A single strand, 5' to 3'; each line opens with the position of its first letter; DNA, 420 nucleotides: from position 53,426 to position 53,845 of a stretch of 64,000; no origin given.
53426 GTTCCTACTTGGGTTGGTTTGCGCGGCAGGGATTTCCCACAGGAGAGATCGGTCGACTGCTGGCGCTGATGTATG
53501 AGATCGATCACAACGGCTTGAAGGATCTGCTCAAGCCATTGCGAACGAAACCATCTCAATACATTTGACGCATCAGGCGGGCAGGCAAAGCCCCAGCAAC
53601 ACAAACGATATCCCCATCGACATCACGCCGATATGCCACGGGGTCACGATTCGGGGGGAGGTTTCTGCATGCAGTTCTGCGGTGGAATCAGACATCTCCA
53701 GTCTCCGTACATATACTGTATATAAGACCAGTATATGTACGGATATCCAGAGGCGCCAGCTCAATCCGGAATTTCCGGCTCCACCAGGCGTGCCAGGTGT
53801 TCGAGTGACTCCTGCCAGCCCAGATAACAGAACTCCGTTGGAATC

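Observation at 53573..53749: Near-consensus LexA box with 14-bp perfect arms in front of an unannotated 40-aa membrane peptide (possible SOS-induced type I toxin-like gene)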

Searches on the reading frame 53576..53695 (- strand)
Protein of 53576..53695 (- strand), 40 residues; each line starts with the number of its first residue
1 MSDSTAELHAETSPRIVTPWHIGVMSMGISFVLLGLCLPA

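Call 7: search_protein_families(library=ncbifam, proteins=[window:53576-53695:-], max_evalue=0.1)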
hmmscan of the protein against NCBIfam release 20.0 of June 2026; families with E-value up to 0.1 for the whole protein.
seq(40 aa): 0 families

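Call 8: search_protein_families(library=pfam, proteins=[window:53576-53695:-], max_evalue=0.1)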
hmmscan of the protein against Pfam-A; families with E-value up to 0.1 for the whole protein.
seq(40 aa): 0 families

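Call 9: find_homologous_proteins(query=window:53576-53695:-, max_evalue=10)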
Query seq(40 aa) (40 aa): 5 proteins with E <= 10 among 5 candidates.
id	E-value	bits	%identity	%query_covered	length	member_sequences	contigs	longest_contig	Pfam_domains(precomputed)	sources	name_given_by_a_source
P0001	4.8e-19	83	100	100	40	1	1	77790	-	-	-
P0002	1.3e-14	69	88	100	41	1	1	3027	-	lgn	-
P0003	1.2e-12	63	80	100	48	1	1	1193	-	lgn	-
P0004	1.3e-11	60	77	100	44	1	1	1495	-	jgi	-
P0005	6.1e-11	58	75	100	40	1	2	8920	-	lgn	-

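Call 12: find_encoding_contigs(protein=P0005, flank=5000)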
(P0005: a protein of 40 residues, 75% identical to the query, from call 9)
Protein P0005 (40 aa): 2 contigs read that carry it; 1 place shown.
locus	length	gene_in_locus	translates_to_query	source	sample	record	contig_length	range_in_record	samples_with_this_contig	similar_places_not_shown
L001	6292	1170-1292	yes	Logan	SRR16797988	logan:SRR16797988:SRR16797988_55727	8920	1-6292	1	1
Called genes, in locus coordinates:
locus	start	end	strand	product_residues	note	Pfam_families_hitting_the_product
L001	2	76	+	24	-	?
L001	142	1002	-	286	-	PF01569:PAP2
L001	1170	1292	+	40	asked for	-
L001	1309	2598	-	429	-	PF22807:TrAA12, PF23500:DUF7133, PF07995:GSDH, PF22807:TrAA12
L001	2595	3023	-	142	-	PF09990:DUF2231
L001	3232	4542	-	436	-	-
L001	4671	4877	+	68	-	PF07311:Dodecin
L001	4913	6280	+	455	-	PF14518:Haem_oxygenas_2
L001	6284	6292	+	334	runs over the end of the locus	PF06325:PrmA (weak), PF05175:MTS, PF08242:Methyltransf_12 (weak), PF13649:Methyltransf_25 (weak), PF13847:Methyltransf_31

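Call 13: find_encoding_contigs(protein=P0002, flank=5000)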
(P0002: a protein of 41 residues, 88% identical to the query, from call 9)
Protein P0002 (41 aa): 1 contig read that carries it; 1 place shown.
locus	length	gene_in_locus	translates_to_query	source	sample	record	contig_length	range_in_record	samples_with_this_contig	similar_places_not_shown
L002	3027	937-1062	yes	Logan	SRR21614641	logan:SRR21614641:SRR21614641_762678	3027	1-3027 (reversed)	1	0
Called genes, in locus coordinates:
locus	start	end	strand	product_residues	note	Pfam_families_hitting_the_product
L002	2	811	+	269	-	?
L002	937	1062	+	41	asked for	-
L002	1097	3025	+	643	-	?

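Call 16: find_encoding_contigs(protein=P0003, flank=5000)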
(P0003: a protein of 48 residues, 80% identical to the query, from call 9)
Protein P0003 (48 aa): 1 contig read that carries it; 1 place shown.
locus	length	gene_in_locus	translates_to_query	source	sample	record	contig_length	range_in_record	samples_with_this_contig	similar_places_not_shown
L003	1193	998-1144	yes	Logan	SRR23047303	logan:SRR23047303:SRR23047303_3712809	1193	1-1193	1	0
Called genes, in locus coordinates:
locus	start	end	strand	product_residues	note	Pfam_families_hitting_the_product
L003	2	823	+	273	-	?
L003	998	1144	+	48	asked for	-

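Call 17: find_encoding_contigs(protein=P0004, flank=5000)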
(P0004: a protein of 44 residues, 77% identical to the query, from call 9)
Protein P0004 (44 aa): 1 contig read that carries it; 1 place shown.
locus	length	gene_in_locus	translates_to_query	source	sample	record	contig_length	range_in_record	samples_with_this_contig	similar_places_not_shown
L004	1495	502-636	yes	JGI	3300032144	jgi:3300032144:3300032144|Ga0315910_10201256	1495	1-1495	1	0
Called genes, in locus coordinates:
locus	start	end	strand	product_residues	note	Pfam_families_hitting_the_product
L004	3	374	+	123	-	?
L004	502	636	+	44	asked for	-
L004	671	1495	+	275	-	?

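Call 21: find_related_loci(query=A1, collection=genome_contigs, flank=3000)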
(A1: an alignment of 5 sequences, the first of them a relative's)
Query A1 (40 aa) in genome_contigs; peptide patterns used: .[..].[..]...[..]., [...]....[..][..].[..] (x = any residue, [..] = any of these).
9 stretches matched a pattern; 1 encode a relative of the query (tblastn E <= 1e-3); 1 distinct loci.
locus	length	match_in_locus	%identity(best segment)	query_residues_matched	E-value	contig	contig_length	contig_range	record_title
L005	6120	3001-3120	75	1-40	1e-17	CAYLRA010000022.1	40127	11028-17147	MAG TPA_asm: uncultured Verrucomicrobiaceae bacterium isolate SRP344714_co2_406 genome assembly, contig: NODE_2350_lengt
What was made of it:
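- The only named genome that carries a relative is a MAG labelled Verrucomicrobiaceae (call 21).
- Tried and rejected: One scan of the 185,579 species-representative genomes with the peptide profile found a single locus, L005, which is identical to L001 (call 21).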

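Call 30: find_encoding_contigs(protein=P0001, flank=1000)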
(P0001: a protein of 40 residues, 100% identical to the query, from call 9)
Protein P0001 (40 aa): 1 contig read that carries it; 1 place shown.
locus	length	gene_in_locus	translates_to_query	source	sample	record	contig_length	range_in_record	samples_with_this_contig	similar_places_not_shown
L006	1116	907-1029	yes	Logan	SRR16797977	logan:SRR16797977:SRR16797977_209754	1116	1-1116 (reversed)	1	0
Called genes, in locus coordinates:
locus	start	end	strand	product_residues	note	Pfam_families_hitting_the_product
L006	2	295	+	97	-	?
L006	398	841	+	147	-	PF10604:Polyketide_cyc2 (weak), PF08327:AHSA1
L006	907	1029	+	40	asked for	-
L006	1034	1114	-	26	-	?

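Call 32: find_related_loci(query=A1, collection=metagenome_contigs, flank=3000)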
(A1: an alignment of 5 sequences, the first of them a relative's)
Query A1 (40 aa) in metagenome_contigs; peptide patterns used: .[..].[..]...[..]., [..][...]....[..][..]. (x = any residue, [..] = any of these).
35 stretches matched a pattern, but none encodes a relative of the query by tblastn (E <= 1e-3).

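Call 35: search_protein_families(library=pfam, proteins=[L002:1097-3025:+, L002:2-811:+, L004:671-1495:+, L004:3-374:+, L003:2-823:+, L001:142-1002:-, L001:1309-2598:-], max_evalue=0.01)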
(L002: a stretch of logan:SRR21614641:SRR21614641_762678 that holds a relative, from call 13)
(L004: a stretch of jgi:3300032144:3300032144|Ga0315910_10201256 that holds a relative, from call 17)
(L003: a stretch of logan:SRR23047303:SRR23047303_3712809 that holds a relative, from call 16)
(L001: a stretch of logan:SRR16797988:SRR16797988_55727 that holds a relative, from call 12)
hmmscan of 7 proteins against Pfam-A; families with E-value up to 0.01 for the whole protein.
L002:1097-3025:+ (643 aa): 5 families
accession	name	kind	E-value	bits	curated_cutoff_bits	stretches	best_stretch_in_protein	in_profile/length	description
PF22587.1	DNApolII_insertion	-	8.2e-32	109.4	27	1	42-102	1-61/61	DNA polymerase II, insertion domain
PF00136.26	DNA_pol_B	-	7.7e-28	97.9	23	1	379-643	20-308/453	DNA polymerase family B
PF21474.3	DNApolII_N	-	2.2e-20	72.6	25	1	6-41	1-36/36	DNA polymerase II, N-terminal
PF03104.25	DNA_pol_B_exo1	-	2.9e-08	33.9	23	1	192-297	132-242/242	DNA polymerase family B, exonuclease domain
PF03175.18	DNA_pol_B_2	-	1.8e-07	30.9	25.8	1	450-502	332-384/468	DNA polymerase type B, organellar and viral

L002:2-811:+ (269 aa): 5 families
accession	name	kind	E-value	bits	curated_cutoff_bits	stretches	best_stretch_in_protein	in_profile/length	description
PF00916.26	Sulfate_transp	-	7.5e-24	84.6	23.2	1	4-142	240-379/380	Sulfate permease family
PF01740.26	STAS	-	8.7e-11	42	22.6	1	184-266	8-93/106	STAS domain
PF13466.11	STAS_2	-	9.6e-11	42.2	29.2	1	190-265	2-78/80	STAS domain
PF00860.26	Xan_ur_permease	-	1.6e-05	24.3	27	1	10-144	235-376/389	Permease family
PF16983.11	MFS_MOT1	-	4e-05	24.3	30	1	37-117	26-108/111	Molybdate transporter of MFS superfamily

L004:671-1495:+ (275 aa): 3 families
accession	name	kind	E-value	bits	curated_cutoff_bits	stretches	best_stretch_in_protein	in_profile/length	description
PF22587.1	DNApolII_insertion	-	4.2e-32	110.3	27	1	42-102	1-61/61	DNA polymerase II, insertion domain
PF21474.3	DNApolII_N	-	1.3e-19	70.1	25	1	6-41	1-36/36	DNA polymerase II, N-terminal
PF03104.25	DNA_pol_B_exo1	-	6.2e-08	32.8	23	1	205-264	145-208/242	DNA polymerase family B, exonuclease domain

L004:3-374:+ (123 aa): 2 families
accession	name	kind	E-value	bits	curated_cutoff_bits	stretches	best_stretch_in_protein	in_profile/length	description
PF13466.11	STAS_2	-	1.2e-11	45.1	29.2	1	44-119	2-78/80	STAS domain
PF01740.26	STAS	-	2.7e-11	43.6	22.6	1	38-120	8-93/106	STAS domain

L003:2-823:+ (273 aa): 0 families

L001:142-1002:- (286 aa): 3 families
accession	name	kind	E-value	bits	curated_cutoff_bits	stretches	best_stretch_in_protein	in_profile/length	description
PF01569.27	PAP2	-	5.5e-21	75.1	27.2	1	166-282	5-129/130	PAP2 superfamily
PF14360.12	PAP2_C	-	0.0002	22.3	27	1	204-270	8-68/74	PAP2 superfamily C-terminal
PF14378.12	PAP2_3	-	0.0014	18.9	27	1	147-267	73-184/190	PAP2 superfamily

L001:1309-2598:- (429 aa): 3 families
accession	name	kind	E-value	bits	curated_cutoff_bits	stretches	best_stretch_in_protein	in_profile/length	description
PF23500.1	DUF7133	-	7.7e-09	35.8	27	1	108-221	47-157/385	Domain of unknown function (DUF7133)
PF07995.17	GSDH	-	1.4e-08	34.9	25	1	191-354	108-276/332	Glucose / Sorbosone dehydrogenase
PF01436.27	NHL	-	3.3e-05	24.1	20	0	400-416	3-19/28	NHL repeat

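Call 37: search_protein_representatives(alignment_id=A1)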
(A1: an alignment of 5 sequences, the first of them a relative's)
Query: 5 sequences, 40 profile positions. Proteins with E-value up to 0.001 (for the whole library): 5; up to 1e-10: 2; up to 1e-30: 0. The best 5 are listed.
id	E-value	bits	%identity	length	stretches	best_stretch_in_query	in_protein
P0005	5.9e-25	102.9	-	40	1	1-40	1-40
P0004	1.3e-24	101.7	-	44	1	1-40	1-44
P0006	1.2e-07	47.5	-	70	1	1-39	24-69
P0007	2.1e-07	46.7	-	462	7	3-18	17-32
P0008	1.4e-05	40.8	-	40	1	1-40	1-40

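Call 40: find_encoding_contigs(protein=P0006, flank=4000)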
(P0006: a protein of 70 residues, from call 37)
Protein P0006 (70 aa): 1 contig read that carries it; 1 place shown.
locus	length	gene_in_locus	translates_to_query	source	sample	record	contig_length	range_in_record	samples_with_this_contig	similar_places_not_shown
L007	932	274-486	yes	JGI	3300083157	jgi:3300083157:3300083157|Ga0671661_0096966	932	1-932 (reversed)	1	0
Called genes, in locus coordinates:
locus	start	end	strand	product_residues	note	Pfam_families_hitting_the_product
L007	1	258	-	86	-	?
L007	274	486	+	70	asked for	-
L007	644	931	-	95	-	?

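Call 41: find_encoding_contigs(protein=P0008, flank=4000)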
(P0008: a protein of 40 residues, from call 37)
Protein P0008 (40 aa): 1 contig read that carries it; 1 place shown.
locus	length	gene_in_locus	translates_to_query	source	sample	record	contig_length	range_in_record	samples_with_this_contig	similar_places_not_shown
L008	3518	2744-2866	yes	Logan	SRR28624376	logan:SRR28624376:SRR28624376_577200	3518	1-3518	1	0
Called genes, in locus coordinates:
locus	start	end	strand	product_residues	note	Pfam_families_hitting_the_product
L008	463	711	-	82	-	-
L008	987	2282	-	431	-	PF00817:IMS, PF11799:IMS_C, PF13438:DUF4113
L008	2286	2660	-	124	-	PF00717:Peptidase_S24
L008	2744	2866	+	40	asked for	-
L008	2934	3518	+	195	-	?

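Call 44: search_protein_families(library=pfam, proteins=[L008:2934-3518:+, L008:463-711:-, L007:1-258:-, L007:644-931:-], max_evalue=0.01)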
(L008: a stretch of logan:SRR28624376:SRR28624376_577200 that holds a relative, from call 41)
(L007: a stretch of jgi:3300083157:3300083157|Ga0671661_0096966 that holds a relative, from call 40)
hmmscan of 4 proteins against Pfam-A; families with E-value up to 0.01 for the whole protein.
L008:2934-3518:+ (195 aa): 4 families
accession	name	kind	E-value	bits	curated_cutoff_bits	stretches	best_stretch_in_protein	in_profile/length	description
PF00106.31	adh_short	-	3.9e-19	69.3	26.6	1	33-167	1-142/195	short chain dehydrogenase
PF13561.12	adh_short_C2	-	7.5e-11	42.5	27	1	41-166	5-135/236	Enoyl-(Acyl carrier protein) reductase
PF08659.16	KR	-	2.2e-08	34.7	22.6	1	34-123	2-98/180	KR domain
PF01370.27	Epimerase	-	0.009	15.9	20.9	1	35-170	1-124/240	NAD dependent epimerase/dehydratase family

L008:463-711:- (82 aa): 0 families

L007:1-258:- (86 aa): 1 family
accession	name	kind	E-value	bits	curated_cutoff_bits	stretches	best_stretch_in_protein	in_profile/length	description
PF00717.28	Peptidase_S24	-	6.3e-08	32.8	23.3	1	16-85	11-79/116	Peptidase S24-like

L007:644-931:- (95 aa): 2 families
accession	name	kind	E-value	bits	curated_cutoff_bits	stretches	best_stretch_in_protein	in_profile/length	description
PF09851.14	SHOCT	-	7.3e-07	29.2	27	1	68-92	4-28/28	Short C-terminal domain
PF05120.17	GvpG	-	0.0018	18.8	30.6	1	61-95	31-65/67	Gas vesicle protein G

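Call 47: find_homologous_proteins(query=A3, max_evalue=10)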
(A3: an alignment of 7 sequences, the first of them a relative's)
Query A3 (7 sequences) (40 aa, profile of the alignment): 9 proteins with E <= 10 among 648 candidates.
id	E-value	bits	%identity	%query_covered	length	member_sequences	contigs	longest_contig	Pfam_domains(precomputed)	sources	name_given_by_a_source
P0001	1.8e-23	100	100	100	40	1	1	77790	-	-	-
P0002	8.3e-23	97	88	100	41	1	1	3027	-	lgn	-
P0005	2.9e-22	96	75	100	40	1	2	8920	-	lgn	-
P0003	3.8e-22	95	80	100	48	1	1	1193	-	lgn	-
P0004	4.1e-21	92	77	100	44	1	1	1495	-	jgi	-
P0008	2.1e-19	87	48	100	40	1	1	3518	-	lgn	-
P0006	2.8e-17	80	50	98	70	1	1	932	-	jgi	jgi:hypothetical protein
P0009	7.4e-17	78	65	100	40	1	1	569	-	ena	-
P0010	2.1e-15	74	53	100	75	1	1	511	-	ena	-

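Call 49: find_encoding_contigs(protein=P0009, flank=4000)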
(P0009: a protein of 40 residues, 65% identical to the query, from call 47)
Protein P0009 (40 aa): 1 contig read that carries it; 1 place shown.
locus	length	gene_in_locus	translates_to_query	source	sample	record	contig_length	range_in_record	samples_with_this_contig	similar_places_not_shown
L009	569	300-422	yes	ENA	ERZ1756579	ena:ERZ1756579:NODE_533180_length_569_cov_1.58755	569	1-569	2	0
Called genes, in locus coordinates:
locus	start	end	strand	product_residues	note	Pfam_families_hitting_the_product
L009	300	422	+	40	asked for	-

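Call 50: find_encoding_contigs(protein=P0010, flank=4000)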
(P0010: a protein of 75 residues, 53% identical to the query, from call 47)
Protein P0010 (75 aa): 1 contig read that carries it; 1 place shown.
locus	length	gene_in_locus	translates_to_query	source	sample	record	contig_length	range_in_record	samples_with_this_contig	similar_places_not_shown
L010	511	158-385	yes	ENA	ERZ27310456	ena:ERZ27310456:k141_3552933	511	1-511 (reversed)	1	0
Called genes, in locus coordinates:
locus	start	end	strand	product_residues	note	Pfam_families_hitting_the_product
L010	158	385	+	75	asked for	-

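Call 53: search_dna_similar(query=window:53576-53695:-, collection=plasmids, mode=protein, max_evalue=1)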
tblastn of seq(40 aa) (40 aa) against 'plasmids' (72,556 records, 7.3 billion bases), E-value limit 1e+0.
No match.

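Call 71: find_homologous_proteins(query=A5, max_evalue=10)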
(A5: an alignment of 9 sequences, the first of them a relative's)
Query A5 (9 sequences) (40 aa, profile of the alignment): 10 proteins with E <= 10 among 706 candidates.
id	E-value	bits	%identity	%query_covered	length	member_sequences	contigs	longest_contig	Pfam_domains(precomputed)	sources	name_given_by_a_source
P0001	9.6e-23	97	100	100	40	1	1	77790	-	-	-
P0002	1.2e-21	94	88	100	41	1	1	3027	-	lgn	-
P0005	2.2e-21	93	75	100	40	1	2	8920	-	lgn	-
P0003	1.0e-20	91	80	100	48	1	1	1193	-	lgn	-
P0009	2.7e-20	90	65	100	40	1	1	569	-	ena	-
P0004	7.3e-20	88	77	100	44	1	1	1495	-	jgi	-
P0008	5.0e-19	85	48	100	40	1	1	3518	-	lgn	-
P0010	1.9e-18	84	53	100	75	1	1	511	-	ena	-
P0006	4.7e-17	79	50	98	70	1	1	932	-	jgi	jgi:hypothetical protein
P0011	9.5e-17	78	73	100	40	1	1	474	-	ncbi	-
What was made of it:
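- Ten distinct loci were found in three searches of 5.8 billion protein clusters and one HMMER search of 1.84 billion representatives (calls 9, 37, 47, 71).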

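Call 74: find_encoding_contigs(protein=P0011, flank=4000)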
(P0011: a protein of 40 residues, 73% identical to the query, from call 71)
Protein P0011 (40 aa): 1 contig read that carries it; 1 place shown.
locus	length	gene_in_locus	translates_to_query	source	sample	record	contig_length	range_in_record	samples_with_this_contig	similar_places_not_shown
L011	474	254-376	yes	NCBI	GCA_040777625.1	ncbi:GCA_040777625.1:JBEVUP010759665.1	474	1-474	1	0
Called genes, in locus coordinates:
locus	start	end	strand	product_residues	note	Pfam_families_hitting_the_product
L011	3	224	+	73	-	?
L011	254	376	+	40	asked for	-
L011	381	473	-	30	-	?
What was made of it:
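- It occurs in several unrelated genomic contexts (calls 12, 13, 40, 41, 74), as mobile toxin-antitoxin cassettes often do.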

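Call 75: list_cluster_members(proteins=[P0011, P0005, P0008])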
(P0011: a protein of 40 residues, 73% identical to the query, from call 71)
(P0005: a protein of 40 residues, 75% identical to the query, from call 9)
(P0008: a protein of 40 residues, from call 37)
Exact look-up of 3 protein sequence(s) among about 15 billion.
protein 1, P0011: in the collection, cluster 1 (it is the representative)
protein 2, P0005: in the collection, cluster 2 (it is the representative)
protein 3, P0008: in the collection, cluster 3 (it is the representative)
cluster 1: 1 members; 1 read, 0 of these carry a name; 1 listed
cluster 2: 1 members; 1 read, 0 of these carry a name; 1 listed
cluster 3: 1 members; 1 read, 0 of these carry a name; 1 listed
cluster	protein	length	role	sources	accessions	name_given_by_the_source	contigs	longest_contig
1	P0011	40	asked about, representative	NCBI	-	-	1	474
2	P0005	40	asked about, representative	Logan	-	-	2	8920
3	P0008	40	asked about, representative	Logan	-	-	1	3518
